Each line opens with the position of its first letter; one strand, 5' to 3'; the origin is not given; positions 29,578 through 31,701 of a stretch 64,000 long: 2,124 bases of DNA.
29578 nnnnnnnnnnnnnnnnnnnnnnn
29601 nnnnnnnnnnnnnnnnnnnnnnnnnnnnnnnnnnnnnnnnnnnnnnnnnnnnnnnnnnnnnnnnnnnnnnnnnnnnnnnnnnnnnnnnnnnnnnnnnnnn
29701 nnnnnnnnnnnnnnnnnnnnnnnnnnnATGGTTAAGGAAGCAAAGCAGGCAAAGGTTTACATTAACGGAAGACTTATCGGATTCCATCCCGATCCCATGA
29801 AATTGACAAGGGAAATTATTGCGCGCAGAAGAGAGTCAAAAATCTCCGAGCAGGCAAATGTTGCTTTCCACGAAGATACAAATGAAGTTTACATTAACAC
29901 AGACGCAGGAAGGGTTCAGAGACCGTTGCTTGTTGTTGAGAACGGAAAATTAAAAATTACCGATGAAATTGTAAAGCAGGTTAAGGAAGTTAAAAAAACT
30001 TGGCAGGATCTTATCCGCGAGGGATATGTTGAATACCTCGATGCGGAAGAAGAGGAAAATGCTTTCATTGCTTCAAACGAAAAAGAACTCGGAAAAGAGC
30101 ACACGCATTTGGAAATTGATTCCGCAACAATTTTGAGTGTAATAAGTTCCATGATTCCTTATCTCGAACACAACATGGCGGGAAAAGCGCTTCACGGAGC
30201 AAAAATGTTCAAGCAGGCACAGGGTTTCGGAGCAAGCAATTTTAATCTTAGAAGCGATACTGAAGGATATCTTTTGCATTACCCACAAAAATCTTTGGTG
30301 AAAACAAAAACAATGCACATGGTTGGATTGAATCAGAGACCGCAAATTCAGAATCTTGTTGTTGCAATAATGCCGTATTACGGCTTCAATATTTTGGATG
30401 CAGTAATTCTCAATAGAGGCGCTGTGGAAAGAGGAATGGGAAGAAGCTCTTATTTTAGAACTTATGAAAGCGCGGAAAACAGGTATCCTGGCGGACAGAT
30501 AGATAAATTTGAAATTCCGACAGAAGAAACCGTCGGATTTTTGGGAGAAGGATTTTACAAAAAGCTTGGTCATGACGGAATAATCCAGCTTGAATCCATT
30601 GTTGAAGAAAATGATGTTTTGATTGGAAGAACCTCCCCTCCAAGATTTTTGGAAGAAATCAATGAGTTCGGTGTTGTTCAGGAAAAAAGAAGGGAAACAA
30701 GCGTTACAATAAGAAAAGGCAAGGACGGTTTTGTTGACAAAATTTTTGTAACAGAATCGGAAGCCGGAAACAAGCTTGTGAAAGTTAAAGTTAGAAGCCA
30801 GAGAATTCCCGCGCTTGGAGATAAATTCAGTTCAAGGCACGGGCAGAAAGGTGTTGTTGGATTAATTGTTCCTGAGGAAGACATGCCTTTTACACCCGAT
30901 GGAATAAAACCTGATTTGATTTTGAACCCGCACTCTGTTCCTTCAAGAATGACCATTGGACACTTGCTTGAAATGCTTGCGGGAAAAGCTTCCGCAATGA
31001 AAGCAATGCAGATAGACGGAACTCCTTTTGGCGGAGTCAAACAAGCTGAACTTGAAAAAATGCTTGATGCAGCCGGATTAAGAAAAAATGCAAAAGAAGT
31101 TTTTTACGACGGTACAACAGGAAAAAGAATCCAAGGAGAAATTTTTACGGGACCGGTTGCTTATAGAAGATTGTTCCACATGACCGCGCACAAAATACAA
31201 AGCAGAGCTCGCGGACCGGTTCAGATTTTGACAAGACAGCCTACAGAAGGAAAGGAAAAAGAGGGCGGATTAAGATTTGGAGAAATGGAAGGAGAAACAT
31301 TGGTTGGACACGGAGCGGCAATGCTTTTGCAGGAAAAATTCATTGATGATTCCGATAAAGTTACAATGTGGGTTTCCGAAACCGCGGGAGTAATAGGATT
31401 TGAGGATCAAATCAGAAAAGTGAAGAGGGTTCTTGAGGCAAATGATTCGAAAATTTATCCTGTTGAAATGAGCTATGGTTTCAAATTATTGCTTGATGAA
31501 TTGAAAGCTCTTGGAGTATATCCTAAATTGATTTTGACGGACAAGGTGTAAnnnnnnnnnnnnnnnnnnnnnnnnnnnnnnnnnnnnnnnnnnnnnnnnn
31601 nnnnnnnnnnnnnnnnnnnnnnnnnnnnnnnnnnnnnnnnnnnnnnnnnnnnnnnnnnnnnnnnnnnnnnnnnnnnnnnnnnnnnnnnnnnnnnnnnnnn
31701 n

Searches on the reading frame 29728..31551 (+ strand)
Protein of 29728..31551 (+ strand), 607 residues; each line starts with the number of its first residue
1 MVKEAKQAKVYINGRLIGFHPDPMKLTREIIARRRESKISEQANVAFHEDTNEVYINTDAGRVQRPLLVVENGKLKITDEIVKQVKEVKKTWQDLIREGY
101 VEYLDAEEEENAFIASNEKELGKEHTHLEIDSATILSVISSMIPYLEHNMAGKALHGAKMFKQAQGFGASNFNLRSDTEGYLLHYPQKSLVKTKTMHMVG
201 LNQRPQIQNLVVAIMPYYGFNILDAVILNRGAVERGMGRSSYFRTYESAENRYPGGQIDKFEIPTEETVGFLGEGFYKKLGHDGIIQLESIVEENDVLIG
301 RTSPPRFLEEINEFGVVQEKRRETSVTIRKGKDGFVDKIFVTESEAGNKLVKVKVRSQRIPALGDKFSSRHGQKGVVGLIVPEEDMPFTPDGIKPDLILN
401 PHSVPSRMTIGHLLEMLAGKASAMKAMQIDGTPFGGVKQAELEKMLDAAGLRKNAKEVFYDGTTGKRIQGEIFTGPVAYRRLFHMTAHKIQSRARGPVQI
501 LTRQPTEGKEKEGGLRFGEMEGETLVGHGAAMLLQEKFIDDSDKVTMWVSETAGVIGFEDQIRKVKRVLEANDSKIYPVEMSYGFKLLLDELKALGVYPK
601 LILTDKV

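Call 17: find_encoding_contigs(protein=window:29728-31551:+, flank=10000, max_places=10)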
Protein window:29728-31551:+ (607 aa): 5 contigs read that carry it; 2 places shown.
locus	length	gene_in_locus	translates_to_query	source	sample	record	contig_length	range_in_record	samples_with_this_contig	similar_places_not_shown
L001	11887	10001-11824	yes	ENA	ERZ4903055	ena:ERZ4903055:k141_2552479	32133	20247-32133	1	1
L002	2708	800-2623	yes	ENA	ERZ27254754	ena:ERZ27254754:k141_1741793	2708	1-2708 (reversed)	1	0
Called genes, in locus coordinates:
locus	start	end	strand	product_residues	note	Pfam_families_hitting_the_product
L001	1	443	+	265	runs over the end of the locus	PF03239:FTR1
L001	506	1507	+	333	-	PF13207:AAA_17 (weak), PF13238:AAA_18, PF00383:dCMP_cyt_deam_1, PF14437:MafB19-deam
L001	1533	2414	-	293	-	PF12710:HAD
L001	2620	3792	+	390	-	PF01494:FAD_binding_3 (faint), PF01946:Thi4 (faint), PF07992:Pyr_redox_2 (weak), PF12831:FAD_oxidored, PF13738:Pyr_redox_3, PF01266:DAO, PF04820:Trp_halogenase (weak), PF22578:GGR_cat, +2 more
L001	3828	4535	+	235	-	PF01255:Prenyltransf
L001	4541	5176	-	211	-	PF22175:Ogg-HhH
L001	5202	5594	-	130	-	PF00885:DMRL_synthase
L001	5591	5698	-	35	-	-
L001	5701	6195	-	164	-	PF00885:DMRL_synthase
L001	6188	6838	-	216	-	PF13545:HTH_Crp_2 (weak), PF01982:CTP-dep_RFKase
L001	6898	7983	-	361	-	PF21088:MS_channel_1st, PF00924:MS_channel_2nd, PF21082:MS_channel_3rd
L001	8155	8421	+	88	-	PF01191:RNA_pol_Rpb5_C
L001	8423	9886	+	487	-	PF04563:RNA_pol_Rpb2_1, PF04561:RNA_pol_Rpb2_2, PF04565:RNA_pol_Rpb2_3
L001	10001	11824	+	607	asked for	PF04566:RNA_pol_Rpb2_4, PF04567:RNA_pol_Rpb2_5, PF00562:RNA_pol_Rpb2_6, PF04560:RNA_pol_Rpb2_7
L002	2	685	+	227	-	?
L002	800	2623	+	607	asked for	PF04566:RNA_pol_Rpb2_4, PF04567:RNA_pol_Rpb2_5, PF00562:RNA_pol_Rpb2_6, PF04560:RNA_pol_Rpb2_7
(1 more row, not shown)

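Call 64: list_cluster_members(proteins=[P0001, window:29728-31551:+, window:36871-37494:+])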
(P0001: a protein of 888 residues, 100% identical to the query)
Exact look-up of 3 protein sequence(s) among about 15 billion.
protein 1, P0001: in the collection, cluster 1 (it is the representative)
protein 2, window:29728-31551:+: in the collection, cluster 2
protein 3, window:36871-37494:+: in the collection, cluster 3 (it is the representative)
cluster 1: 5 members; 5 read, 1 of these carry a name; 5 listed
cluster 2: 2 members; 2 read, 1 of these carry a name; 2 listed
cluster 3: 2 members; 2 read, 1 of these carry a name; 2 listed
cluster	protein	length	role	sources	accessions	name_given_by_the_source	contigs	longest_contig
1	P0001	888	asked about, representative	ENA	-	-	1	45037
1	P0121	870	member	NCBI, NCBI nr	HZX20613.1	MAG TPA: DNA-directed RNA polymerase subunit A' [archaeon] | DNA-directed RNA polymerase subunit A' [archaeon]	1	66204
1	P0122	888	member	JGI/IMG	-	-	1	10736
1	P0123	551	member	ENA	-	-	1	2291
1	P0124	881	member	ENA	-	-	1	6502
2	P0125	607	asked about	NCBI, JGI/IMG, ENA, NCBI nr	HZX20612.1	MAG TPA: DNA-directed RNA polymerase subunit B [archaeon] | DNA-directed RNA polymerase subunit B [archaeon]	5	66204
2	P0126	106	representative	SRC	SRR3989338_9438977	-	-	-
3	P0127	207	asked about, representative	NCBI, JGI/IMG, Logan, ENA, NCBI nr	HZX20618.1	MAG TPA: 30S ribosomal protein S7 [archaeon] | 30S ribosomal protein S7 [archaeon]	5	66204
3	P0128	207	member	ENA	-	-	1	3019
